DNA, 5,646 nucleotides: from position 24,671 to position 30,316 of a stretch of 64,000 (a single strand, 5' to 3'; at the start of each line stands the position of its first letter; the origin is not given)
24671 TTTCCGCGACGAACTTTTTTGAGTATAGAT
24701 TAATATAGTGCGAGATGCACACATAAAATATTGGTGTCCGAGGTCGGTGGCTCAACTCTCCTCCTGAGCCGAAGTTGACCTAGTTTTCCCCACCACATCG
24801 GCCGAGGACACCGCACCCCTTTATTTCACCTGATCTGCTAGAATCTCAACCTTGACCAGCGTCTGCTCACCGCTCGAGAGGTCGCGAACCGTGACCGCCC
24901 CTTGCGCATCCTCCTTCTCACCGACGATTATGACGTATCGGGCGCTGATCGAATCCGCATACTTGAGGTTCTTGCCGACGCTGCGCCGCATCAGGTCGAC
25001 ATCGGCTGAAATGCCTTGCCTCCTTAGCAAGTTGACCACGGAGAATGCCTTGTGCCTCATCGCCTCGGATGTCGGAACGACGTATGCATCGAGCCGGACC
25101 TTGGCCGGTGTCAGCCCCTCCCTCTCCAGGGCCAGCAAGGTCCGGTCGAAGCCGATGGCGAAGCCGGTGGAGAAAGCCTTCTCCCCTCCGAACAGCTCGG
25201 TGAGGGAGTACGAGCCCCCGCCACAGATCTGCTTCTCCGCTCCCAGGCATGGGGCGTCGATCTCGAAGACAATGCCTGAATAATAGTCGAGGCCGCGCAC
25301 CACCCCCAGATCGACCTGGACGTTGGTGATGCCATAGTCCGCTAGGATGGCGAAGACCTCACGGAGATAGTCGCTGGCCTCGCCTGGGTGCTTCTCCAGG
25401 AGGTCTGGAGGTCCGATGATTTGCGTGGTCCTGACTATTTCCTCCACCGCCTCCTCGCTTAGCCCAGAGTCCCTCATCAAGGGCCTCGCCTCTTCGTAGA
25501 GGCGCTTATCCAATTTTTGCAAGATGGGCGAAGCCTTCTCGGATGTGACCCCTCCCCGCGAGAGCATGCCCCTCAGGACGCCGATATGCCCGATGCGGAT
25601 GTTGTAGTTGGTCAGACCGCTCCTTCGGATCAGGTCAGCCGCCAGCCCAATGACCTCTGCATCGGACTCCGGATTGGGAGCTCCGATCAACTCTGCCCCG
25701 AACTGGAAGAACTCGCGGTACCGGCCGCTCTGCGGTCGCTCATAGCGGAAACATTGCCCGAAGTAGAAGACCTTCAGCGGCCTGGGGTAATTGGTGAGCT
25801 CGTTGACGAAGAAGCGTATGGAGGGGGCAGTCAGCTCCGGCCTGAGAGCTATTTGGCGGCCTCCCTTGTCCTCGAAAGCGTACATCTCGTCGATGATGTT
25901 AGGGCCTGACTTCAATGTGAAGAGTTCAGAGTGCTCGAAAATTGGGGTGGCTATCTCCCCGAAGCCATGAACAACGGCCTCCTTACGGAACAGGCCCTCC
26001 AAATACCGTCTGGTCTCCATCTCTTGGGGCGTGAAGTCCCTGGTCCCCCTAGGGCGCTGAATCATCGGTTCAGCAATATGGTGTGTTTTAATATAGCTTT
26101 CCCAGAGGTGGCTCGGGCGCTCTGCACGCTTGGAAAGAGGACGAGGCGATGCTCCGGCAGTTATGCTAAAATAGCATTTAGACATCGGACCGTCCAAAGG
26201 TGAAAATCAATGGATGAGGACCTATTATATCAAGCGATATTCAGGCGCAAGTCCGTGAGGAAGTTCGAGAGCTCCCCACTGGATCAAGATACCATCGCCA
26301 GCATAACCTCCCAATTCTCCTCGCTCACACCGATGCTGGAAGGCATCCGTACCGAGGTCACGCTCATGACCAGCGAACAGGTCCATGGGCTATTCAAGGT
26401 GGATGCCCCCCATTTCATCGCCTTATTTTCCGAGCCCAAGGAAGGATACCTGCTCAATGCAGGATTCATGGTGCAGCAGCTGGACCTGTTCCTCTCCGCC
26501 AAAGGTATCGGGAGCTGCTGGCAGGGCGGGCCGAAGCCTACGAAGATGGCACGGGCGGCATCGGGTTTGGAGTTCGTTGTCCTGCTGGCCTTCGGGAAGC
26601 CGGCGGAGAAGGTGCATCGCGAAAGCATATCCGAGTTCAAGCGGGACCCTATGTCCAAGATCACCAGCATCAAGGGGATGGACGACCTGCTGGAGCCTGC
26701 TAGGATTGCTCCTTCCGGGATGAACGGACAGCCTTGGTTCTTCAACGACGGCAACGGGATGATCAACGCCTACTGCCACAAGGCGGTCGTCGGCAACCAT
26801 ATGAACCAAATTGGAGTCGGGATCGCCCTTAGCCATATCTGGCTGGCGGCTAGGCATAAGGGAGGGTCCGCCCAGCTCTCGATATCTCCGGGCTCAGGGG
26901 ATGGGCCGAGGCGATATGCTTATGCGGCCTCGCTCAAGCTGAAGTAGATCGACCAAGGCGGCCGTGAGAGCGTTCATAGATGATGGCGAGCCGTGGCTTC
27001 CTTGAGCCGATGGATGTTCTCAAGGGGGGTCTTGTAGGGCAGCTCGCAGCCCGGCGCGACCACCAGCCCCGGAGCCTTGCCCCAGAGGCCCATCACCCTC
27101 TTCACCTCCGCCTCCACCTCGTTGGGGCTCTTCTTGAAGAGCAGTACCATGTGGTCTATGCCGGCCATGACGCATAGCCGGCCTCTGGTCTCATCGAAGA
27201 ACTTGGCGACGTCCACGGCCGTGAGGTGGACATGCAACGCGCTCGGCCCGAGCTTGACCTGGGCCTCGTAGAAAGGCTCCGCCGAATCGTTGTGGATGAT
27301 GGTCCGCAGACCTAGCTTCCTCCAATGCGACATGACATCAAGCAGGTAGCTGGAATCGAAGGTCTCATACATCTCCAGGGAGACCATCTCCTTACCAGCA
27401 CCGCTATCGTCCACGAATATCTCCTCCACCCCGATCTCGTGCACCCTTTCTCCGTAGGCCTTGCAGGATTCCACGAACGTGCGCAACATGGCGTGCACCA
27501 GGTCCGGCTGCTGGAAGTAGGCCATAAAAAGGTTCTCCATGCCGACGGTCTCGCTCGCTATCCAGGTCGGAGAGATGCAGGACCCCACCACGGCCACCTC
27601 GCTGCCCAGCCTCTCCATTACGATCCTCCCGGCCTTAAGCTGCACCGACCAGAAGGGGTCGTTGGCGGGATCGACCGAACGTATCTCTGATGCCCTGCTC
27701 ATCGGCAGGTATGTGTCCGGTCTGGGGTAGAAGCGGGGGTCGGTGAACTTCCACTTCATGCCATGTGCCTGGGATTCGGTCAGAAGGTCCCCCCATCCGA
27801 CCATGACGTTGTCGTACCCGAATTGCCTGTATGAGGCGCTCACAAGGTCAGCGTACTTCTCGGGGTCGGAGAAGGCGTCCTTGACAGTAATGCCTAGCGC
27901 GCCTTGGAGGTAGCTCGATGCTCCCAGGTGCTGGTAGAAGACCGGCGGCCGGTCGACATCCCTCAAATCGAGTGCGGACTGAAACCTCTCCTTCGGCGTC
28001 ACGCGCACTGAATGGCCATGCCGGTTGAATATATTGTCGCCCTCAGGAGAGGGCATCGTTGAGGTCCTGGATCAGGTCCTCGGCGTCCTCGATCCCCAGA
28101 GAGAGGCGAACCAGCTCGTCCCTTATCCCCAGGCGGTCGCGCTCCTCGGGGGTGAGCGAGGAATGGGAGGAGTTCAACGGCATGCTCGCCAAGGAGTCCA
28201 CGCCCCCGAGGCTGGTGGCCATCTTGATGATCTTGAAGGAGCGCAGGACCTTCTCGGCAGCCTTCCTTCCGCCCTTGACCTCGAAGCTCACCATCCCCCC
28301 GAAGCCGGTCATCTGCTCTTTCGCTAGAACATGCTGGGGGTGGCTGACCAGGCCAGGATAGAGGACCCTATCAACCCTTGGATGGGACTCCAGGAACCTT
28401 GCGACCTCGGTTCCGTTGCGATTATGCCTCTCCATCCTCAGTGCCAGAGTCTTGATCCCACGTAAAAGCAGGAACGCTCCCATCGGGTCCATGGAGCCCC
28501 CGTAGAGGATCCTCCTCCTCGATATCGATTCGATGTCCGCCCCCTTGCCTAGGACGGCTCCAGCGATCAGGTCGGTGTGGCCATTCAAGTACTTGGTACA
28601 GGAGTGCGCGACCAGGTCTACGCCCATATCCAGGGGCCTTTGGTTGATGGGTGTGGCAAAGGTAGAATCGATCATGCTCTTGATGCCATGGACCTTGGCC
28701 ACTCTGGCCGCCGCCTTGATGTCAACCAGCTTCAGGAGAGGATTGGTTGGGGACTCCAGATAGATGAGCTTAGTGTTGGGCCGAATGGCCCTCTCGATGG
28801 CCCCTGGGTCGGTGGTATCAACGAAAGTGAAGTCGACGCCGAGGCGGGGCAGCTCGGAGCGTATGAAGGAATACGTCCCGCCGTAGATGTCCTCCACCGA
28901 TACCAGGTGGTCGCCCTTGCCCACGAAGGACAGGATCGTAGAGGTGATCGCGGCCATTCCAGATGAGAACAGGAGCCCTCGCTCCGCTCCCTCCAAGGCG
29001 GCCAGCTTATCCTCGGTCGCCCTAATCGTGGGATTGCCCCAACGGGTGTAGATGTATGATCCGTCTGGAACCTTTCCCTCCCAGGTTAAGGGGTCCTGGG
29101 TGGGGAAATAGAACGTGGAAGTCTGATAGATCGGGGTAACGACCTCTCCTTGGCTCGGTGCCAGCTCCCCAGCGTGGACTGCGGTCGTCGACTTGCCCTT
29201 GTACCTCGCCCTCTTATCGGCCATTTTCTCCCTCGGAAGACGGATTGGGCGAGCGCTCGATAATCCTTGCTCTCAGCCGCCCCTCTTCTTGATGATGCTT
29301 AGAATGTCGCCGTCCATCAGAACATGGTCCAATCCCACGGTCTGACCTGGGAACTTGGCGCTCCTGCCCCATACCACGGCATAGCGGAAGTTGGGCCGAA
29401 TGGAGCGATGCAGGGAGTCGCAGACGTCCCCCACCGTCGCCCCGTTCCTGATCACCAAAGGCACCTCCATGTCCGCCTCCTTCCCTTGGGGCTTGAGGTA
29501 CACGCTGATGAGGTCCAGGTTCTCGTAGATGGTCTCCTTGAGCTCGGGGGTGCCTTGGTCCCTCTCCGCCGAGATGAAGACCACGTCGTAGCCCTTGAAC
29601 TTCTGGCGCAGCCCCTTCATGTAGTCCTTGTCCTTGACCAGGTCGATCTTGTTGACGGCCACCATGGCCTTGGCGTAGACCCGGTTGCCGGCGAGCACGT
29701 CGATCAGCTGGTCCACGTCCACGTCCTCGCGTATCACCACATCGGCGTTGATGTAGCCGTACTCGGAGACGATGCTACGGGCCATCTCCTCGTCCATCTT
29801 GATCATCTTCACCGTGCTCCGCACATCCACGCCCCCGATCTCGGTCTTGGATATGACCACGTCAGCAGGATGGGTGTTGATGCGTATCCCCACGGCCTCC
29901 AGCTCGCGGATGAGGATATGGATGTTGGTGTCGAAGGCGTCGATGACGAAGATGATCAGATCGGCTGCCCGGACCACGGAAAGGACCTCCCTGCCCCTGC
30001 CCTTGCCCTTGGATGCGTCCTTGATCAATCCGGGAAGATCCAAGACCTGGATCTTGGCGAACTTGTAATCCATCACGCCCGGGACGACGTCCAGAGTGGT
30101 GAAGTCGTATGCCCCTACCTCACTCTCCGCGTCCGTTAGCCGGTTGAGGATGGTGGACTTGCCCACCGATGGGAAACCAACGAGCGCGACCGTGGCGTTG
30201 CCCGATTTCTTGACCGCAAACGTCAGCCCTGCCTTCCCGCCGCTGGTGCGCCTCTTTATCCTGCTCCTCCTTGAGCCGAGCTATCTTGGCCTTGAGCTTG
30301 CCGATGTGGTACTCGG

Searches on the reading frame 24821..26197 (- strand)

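Call 49: search_protein_families(library=pfam, proteins=[window:24821-26197:-], max_evalue=0.000001)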
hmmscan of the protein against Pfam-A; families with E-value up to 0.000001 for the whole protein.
window:24821-26197:- (458 aa): 3 families
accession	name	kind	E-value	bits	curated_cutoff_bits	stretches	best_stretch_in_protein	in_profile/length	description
PF13393.11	tRNA-synt_His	-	1.8e-54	185.5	25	1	51-351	1-306/308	Histidyl-tRNA synthetase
PF03129.25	HGTP_anticodon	-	4.1e-17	62.5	21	1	371-457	2-91/94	Anticodon binding domain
PF00587.30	tRNA-synt_2b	-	1.3e-14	55.1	29.3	1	106-323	1-130/179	tRNA synthetase class II core domain (G, H, P, S and T)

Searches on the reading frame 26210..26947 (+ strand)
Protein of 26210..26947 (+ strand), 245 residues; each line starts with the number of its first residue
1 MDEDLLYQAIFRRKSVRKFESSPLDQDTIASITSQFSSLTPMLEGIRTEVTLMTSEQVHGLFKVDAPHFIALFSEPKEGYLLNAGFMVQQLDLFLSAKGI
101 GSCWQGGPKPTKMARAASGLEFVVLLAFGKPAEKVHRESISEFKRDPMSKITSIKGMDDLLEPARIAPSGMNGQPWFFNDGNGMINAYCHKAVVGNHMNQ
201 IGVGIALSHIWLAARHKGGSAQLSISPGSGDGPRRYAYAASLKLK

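Call 49: search_protein_families(library=pfam, proteins=[window:26210-26947:+], max_evalue=0.000001)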
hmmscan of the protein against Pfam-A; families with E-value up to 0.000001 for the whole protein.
window:26210-26947:+ (245 aa): 2 families
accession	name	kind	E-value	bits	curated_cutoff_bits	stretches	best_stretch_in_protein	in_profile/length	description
PF14512.11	TM1586_NiRdase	-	7.6e-46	156.9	27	1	6-214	2-215/215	Putative TM nitroreductase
PF00881.29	Nitroreductase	-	2.4e-13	51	23.5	0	136-178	3-41/167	Nitroreductase family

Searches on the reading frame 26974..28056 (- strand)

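Call 49: search_protein_families(library=pfam, proteins=[window:26974-28056:-], max_evalue=0.000001)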
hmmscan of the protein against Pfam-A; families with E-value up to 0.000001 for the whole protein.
window:26974-28056:- (360 aa): 1 family
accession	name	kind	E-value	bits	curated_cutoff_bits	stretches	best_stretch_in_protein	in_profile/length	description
PF01208.23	URO-D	-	2.8e-46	158.6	23.9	1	20-356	1-344/346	Uroporphyrinogen decarboxylase (URO-D)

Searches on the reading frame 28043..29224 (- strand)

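Call 49: search_protein_families(library=pfam, proteins=[window:28043-29224:-], max_evalue=0.000001)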
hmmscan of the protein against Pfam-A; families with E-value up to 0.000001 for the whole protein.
window:28043-29224:- (393 aa): 1 family
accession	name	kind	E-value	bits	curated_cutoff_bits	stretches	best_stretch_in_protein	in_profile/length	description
PF01053.26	Cys_Met_Meta_PP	-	1.6e-143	478.4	27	1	12-392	1-380/381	Cys/Met metabolism PLP-dependent enzyme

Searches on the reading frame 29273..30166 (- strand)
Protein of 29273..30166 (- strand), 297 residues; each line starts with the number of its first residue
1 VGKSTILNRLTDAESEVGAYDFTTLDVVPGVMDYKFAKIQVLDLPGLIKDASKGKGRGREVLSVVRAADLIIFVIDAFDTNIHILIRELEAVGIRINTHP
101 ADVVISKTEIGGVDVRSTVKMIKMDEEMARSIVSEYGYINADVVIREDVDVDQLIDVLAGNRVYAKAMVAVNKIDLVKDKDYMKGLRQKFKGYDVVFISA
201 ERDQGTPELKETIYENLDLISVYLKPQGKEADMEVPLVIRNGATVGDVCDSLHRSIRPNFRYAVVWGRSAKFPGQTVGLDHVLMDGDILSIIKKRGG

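Call 49: search_protein_families(library=pfam, proteins=[window:29273-30166:-], max_evalue=0.000001)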
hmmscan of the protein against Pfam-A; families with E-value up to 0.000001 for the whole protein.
window:29273-30166:- (297 aa): 4 families
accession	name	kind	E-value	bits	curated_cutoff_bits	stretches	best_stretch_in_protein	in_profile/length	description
PF16897.10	MMR_HSR1_Xtn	-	4.5e-31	107.4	35.2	1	111-219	2-106/106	C-terminal region of MMR_HSR1 domain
PF01926.29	MMR_HSR1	-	7.3e-20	71.6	21.9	1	2-107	11-113/113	50S ribosome-binding GTPase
PF02824.27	TGS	-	2.1e-17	63.3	22.2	1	220-293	1-60/60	TGS domain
PF02421.24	FeoB_N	-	6e-13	49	27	1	1-81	11-92/156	Ferrous iron transport protein B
